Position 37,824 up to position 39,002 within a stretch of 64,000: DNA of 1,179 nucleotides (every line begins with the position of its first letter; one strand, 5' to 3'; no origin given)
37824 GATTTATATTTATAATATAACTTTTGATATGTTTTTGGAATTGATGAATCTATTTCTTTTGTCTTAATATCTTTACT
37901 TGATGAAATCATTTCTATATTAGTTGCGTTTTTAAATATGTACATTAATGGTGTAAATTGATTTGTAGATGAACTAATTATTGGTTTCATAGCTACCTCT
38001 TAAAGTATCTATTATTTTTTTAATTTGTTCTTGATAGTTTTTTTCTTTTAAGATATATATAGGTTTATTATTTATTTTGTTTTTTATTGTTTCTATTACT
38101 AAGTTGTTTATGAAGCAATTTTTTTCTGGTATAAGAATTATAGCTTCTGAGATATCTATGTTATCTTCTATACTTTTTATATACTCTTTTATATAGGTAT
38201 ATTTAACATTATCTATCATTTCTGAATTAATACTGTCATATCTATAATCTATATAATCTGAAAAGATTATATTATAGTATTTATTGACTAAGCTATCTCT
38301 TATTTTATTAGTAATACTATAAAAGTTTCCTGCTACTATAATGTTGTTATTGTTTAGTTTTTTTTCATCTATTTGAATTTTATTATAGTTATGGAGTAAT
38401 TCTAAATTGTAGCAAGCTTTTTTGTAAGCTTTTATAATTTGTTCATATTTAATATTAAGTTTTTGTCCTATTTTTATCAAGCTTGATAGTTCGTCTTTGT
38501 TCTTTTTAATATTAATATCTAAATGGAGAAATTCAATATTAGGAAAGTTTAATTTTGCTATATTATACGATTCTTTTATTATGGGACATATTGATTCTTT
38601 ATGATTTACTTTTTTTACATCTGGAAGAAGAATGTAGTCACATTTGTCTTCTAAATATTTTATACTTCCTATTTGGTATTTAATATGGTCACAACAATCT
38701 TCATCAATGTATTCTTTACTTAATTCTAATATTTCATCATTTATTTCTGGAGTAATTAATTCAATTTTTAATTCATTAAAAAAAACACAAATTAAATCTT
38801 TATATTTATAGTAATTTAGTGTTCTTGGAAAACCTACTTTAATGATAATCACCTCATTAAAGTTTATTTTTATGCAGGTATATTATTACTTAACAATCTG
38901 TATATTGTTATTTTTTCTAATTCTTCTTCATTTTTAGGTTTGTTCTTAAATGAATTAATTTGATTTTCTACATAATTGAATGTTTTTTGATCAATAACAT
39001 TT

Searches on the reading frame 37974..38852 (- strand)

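Call 39: search_protein_families(library=pfam, proteins=[window:37974-38852:-], max_evalue=0.01)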
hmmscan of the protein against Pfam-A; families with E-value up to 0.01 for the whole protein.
window:37974-38852:- (292 aa): 1 family
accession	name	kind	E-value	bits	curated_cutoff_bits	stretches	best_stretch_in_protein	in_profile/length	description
PF09989.15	DUF2229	-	6.1e-23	82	29.4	1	5-187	1-200/218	CoA enzyme activase uncharacterised domain (DUF2229)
